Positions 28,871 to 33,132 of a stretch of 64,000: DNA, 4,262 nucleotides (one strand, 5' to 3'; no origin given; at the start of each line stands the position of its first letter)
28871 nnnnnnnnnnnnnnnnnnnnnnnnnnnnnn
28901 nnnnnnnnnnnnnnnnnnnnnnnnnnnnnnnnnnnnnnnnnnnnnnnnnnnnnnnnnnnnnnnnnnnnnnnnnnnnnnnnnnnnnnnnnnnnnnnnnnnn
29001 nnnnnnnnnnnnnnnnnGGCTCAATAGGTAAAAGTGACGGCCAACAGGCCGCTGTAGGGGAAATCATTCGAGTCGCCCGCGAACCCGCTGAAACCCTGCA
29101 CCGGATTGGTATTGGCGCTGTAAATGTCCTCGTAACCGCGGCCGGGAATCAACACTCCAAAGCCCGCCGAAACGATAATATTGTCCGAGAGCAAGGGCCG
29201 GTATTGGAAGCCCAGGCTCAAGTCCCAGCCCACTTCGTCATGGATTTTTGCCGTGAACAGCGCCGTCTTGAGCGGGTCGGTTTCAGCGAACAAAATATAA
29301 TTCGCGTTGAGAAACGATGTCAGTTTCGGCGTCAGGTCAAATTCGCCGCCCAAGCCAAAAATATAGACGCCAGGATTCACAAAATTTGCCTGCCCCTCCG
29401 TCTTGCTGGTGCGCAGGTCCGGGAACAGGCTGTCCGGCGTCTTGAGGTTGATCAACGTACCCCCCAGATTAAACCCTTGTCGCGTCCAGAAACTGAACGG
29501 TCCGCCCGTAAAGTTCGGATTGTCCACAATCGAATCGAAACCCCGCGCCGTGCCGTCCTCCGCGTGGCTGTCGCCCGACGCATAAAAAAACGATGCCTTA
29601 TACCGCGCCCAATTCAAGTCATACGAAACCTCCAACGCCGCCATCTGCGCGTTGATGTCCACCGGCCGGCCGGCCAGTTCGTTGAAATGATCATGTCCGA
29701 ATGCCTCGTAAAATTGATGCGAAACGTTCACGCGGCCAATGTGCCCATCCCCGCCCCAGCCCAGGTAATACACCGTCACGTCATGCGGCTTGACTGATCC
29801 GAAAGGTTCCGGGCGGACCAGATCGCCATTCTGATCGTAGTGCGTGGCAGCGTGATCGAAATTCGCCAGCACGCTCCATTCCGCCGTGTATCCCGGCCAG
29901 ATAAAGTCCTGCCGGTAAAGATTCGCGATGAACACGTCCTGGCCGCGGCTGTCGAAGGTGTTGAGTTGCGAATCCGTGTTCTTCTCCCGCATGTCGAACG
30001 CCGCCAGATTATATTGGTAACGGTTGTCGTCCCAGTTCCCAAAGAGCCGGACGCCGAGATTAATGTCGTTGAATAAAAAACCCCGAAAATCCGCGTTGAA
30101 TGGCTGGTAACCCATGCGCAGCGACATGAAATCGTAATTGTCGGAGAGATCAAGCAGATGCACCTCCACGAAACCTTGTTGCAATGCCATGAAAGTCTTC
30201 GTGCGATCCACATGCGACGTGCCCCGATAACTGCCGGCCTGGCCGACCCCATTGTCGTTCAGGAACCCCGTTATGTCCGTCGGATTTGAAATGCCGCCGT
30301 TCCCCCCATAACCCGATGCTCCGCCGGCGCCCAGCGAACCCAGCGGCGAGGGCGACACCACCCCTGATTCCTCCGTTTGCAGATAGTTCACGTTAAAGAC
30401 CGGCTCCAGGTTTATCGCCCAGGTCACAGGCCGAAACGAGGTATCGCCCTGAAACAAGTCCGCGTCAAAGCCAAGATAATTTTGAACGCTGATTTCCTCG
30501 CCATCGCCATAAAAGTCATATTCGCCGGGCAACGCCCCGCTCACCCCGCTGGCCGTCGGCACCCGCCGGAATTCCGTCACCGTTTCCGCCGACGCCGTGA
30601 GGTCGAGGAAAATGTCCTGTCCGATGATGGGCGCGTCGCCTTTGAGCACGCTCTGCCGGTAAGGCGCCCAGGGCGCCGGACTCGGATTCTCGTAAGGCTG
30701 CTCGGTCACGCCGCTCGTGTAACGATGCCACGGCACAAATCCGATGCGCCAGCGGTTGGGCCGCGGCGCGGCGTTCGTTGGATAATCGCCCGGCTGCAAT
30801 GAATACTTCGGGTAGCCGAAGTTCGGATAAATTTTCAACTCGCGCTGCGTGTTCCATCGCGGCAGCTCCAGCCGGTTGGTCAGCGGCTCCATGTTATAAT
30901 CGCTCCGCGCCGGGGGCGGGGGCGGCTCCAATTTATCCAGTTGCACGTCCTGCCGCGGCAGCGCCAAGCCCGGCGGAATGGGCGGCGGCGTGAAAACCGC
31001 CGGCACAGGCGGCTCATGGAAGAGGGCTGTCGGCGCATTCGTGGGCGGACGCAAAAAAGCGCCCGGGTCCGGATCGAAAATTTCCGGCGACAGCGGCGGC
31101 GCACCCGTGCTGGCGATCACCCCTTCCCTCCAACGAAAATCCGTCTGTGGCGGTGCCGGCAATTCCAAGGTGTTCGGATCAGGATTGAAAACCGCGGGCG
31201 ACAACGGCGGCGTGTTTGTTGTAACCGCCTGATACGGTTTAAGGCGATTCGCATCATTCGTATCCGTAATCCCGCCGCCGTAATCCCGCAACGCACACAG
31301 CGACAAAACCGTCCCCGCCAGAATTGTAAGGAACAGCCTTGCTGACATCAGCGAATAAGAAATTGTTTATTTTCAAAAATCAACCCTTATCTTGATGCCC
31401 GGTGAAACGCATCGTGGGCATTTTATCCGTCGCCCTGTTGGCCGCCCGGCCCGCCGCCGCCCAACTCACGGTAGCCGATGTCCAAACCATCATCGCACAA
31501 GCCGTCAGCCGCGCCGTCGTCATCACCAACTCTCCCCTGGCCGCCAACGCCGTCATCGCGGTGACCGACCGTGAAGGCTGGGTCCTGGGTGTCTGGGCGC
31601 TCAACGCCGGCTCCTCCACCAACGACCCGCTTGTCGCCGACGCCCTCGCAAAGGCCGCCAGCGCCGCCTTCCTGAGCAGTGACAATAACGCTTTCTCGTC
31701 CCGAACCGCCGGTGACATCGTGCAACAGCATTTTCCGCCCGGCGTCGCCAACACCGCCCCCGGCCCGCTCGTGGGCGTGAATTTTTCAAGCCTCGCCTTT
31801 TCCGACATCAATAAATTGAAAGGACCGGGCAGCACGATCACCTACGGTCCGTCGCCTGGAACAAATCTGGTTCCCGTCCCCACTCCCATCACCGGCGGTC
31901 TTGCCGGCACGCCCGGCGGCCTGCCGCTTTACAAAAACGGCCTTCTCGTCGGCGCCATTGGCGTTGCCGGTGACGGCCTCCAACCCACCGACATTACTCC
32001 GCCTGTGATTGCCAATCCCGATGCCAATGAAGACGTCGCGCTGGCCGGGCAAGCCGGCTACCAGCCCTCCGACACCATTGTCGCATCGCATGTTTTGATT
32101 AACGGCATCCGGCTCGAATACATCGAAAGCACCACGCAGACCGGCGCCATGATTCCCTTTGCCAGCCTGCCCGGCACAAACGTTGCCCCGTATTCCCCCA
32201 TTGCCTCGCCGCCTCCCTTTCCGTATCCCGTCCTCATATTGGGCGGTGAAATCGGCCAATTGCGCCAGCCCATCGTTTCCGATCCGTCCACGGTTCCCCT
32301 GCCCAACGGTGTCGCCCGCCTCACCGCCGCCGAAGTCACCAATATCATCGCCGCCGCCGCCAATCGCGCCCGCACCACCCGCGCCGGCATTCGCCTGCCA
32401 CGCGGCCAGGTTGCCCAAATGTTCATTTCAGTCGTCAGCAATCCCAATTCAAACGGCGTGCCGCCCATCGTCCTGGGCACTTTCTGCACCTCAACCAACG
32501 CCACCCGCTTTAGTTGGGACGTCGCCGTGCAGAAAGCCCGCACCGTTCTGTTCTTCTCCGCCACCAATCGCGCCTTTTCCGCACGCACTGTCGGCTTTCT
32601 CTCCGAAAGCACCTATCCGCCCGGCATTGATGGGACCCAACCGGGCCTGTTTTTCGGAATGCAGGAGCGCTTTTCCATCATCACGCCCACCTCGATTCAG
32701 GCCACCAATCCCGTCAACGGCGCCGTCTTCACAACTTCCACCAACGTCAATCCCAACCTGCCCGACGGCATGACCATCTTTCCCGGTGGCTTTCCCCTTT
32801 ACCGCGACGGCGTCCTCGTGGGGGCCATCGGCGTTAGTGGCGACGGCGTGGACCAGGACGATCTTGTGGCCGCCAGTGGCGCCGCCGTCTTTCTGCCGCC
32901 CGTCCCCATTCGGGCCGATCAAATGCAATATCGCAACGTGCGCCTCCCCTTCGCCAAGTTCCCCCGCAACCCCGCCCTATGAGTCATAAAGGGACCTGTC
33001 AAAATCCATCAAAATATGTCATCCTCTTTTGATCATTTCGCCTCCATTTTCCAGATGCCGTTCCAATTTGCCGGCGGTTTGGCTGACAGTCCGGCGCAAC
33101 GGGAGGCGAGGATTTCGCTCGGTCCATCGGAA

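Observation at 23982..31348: Tightly coupled operon of OM beta-barrel, decahaem cytochrome/beta-propeller fusion and NHL beta-propeller: candidate porin-cytochrome redox module of uncharacterised architecture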

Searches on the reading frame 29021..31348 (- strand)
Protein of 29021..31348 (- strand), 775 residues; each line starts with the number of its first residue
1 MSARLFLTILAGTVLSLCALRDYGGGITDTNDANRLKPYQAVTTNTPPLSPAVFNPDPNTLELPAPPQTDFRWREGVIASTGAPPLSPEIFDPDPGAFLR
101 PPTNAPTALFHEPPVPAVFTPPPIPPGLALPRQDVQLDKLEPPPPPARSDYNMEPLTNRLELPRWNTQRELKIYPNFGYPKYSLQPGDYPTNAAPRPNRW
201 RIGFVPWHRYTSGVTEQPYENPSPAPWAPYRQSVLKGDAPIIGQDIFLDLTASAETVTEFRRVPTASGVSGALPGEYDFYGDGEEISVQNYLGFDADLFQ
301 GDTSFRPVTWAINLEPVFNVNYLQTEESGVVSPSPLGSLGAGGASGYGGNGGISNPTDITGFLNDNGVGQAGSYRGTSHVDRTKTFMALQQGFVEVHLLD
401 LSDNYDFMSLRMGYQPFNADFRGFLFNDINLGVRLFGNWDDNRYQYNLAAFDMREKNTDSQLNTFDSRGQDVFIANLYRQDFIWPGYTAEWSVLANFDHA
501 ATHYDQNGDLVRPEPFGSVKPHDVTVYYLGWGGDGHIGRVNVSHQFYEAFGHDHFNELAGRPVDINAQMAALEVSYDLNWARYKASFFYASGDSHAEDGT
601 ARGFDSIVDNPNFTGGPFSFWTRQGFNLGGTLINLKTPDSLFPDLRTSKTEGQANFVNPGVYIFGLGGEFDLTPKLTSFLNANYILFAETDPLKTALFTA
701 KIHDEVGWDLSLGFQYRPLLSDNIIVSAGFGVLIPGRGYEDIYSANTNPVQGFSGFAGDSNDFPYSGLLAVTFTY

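Call 7: search_protein_families(library=pfam, proteins=[window:29021-31348:-], max_evalue=0.1)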
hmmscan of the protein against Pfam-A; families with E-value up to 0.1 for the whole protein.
window:29021-31348:- (775 aa): 0 families

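Call 8: search_protein_families(library=ncbifam, proteins=[window:29021-31348:-], max_evalue=0.1)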
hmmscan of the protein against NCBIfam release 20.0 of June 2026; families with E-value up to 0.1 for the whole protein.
window:29021-31348:- (775 aa): 0 families

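Call 10: search_solved_structures(query=window:29021-31348:-, max_evalue=10)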
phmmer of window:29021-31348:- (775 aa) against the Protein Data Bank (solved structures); distinct sequences matched with E-value up to 10: 0.

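Call 12: find_homologous_proteins(query=window:29021-31348:-)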
Query window:29021-31348:- (775 aa): 1844 proteins with E <= 0.001 among 8000 candidates; the best 120 are listed.
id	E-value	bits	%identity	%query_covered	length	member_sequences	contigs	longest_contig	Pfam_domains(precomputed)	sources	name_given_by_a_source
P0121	0.0e+0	1822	100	100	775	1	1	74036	-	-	-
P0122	0.0e+0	1322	74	99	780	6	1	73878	-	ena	-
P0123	0.0e+0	1306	73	99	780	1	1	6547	-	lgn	-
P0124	0.0e+0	1302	74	98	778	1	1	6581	-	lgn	-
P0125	0.0e+0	1300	74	98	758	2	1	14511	-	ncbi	-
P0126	0.0e+0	1299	73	99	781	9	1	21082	-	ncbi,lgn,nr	ncbi:MAG TPA: hypothetical protein VMH30_05135 [Verrucomicrobiae bacterium]|nr:hypothetical protein 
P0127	0.0e+0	1288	72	99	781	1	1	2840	-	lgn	-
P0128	0.0e+0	1278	73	98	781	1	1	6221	-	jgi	jgi:hypothetical protein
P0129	0.0e+0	1276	74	96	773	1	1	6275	-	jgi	-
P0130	0.0e+0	1268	72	99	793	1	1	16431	-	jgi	jgi:hypothetical protein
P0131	0.0e+0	1257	70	100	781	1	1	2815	-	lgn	-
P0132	0.0e+0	1255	70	99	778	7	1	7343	-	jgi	jgi:hypothetical protein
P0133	0.0e+0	1253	71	99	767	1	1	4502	-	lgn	-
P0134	0.0e+0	1251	72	96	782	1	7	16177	-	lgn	-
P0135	0.0e+0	1249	71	99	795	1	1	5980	-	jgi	jgi:hypothetical protein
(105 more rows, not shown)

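Call 31: predict_structure(alignment_id=A1)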
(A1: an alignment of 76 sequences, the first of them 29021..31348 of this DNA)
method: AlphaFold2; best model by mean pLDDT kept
length: 775 residues; sequences in the alignment: 76
mean_pLDDT: 58.3   pTM: 0.57
mean pLDDT of the five models: 58.3, 58.0, 56.9, 55.5, 52.4
residues with pLDDT >= 90: 57; 70-90: 246; 50-70: 116; < 50: 356
segments of 3 or more residues with pLDDT < 50: 1-5, 18-36, 45-125, 127-166, 168-243, 266-281, 329-377, 422-424, 460-462, 503-518, 627-653, 745-761
pLDDT, mean of each block of 10 residues (from residue 1): 52 57 34 46 46 38 35 36 36 31 38 41 41 34 39 38 45 33 31 29 24 27 28 29 61 80 54 39 68 80 64 79 61 32 27 33 34 44 65 84 80 76 57 89 89 67 63 90 87 84 45 42 82 86 89 77 86 89 90 82 62 66 52 29 32 60 90 88 88 70 86 85 82 82 53 41 75 76
secondary structure, 60 per line:
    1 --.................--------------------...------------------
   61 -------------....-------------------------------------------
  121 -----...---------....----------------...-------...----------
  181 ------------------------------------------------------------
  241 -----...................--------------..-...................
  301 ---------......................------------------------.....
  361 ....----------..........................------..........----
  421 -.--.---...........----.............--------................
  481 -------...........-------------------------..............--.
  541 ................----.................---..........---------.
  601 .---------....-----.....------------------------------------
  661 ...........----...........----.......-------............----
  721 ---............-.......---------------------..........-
elements in order (helices of 4 or more, strands of 3 or more residues): H3-19 E40-42 E74-77 E138-141 E168-170 E246-264 E282-300 E310-331 H356-364 E375-400 E407-416 E429-439 E444-456 E465-480 E488-498 E524-537 E540-556 E561-577 E581-590 H611-614 H620-624 E661-671 E676-686 H691-697 E705-716 E724-735 H737-743 E765-774

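Call 35: fold_search(model_id=the predicted structure, library=pdb)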
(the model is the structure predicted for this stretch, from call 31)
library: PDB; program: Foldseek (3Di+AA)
matches with E <= 10: 823; with E <= 0.001: 313
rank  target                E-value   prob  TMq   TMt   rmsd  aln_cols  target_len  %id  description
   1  4afk                  1.0e-14  1.00  0.38  0.64   9.2       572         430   11  In meso structure of alginate transporter, AlgE, from Pseudomonas aeruginosa, PAO1 (released 2013-02-06)
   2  8q2o                  1.2e-14  1.00  0.38  0.62   9.4       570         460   10  Structure of alginate transporter AlgE from P. aeruginosa PAO1 by using Se-MAG for the the lipid cubic phase crystalliza (released 2024-05-15)
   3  4b61_A                1.3e-14  1.00  0.38  0.66   9.3       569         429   10  In meso structure of alginate transporter, AlgE, from Pseudomoas aeruginosa, PAO1. Crystal form 3. (released 2013-07-17)
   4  8pz4                  2.2e-14  1.00  0.38  0.60   9.2       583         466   10  Structure of alginate transporter, AlgE, solved at wavelength 2.755 A (released 2023-10-25)
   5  7acg                  3.1e-14  1.00  0.39  0.62   9.3       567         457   10  In meso structure of the alginate exporter, AlgE, from Pseudomonas aeruginosa in 9.8 monoacylglycerol (released 2020-12-16)
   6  3rbh_C                4.0e-14  1.00  0.36  0.64   9.1       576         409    9  Structure of alginate export protein AlgE from Pseudomonas aeruginosa (released 2011-07-27)
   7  3rbh_D                5.4e-14  1.00  0.39  0.69   8.0       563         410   10  Structure of alginate export protein AlgE from Pseudomonas aeruginosa (released 2011-07-27)
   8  3rbh_A                5.4e-14  1.00  0.39  0.67   8.3       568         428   11  Structure of alginate export protein AlgE from Pseudomonas aeruginosa (released 2011-07-27)
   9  5iyu                  7.4e-14  1.00  0.38  0.64  10.1       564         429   11  AlgE_CIM (released 2017-04-05)
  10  3rbh_B                1.3e-13  1.00  0.39  0.66   8.1       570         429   11  Structure of alginate export protein AlgE from Pseudomonas aeruginosa (released 2011-07-27)
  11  4xnl                  1.5e-13  1.00  0.39  0.67   8.3       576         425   11  X-ray structure of AlgE2 (released 2015-06-03)
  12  4azl_A                1.9e-13  1.00  0.39  0.67   8.3       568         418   11  In meso structure of alginate transporter, AlgE, from Pseudomoas aeruginosa, PAO1, crystal form 2. (released 2013-07-03)
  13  4azl_B                2.8e-13  1.00  0.39  0.66   8.1       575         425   10  In meso structure of alginate transporter, AlgE, from Pseudomoas aeruginosa, PAO1, crystal form 2. (released 2013-07-03)
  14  4b61_B                5.9e-13  1.00  0.37  0.62   9.4       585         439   10  In meso structure of alginate transporter, AlgE, from Pseudomoas aeruginosa, PAO1. Crystal form 3. (released 2013-07-17)
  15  4xnk                  9.3e-13  1.00  0.39  0.68   8.9       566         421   11  X-ray structure of AlgE1 (released 2015-06-03)
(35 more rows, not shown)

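Call 85: search_protein_families(library=pfam, alignment_id=A4, max_evalue=1)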
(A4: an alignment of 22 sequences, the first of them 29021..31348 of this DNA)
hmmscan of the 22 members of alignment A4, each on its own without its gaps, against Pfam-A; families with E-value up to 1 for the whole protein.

A. member 1, window:29021-31348:- (775 aa): 0 families

B. families by the number of members that match (of 22 scanned): 2 families
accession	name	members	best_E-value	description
PF16150.10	DUF4858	3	0.019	Domain of unknown function (DUF4858)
PF13372.12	Alginate_exp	1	0.0038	Alginate export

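Call 86: search_solved_structures(query=A4, max_evalue=10)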
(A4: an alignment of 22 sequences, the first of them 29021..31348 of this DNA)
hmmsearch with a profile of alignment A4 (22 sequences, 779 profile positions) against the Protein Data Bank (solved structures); distinct sequences matched with E-value up to 10: 1.
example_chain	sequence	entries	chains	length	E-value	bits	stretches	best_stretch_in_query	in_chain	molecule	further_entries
2xny_M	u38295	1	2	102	0.62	11.6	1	348-411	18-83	M PROTEIN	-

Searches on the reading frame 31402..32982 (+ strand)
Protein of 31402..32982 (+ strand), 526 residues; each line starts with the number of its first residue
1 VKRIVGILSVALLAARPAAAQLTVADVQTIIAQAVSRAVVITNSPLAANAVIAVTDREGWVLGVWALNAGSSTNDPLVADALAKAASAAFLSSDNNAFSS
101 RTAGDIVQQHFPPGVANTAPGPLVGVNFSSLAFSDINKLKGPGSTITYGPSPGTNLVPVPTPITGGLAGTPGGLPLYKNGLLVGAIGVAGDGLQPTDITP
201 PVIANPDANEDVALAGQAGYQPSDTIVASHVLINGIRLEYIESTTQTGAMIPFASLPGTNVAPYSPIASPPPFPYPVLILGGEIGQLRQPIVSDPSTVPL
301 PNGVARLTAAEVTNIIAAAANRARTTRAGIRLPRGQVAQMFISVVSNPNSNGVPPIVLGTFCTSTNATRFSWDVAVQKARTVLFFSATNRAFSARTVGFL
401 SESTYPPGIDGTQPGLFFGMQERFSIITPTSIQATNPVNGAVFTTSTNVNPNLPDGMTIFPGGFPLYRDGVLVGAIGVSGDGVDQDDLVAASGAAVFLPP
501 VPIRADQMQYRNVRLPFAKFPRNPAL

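Call 17: search_protein_families(library=pfam, proteins=[window:31402-32982:+], max_evalue=0.001)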
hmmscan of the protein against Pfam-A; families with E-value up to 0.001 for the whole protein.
window:31402-32982:+ (526 aa): 1 family
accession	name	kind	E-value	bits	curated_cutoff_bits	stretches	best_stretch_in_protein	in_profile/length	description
PF03928.20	HbpS-like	-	1.3e-17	64.5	25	2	360-494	37-127/128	Haem degrading protein HbpS-like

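Call 34: search_protein_families(library=pfam, proteins=[window:31402-32982:+], max_evalue=0.01)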
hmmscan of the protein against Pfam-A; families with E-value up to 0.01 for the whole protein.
window:31402-32982:+ (526 aa): 1 family
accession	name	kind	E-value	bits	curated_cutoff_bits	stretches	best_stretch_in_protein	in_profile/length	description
PF03928.20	HbpS-like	-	1.3e-17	64.5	25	2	360-494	37-127/128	Haem degrading protein HbpS-like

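Call 50: search_protein_families(library=ncbifam, proteins=[window:31402-32982:+], max_evalue=0.01)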
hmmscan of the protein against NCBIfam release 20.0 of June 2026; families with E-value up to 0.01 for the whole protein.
window:31402-32982:+ (526 aa): 1 family
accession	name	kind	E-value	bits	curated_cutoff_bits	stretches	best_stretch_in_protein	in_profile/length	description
NF007275.0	PRK09732.1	equivalog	0.0015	18.4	246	1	457-497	92-132/134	hypothetical protein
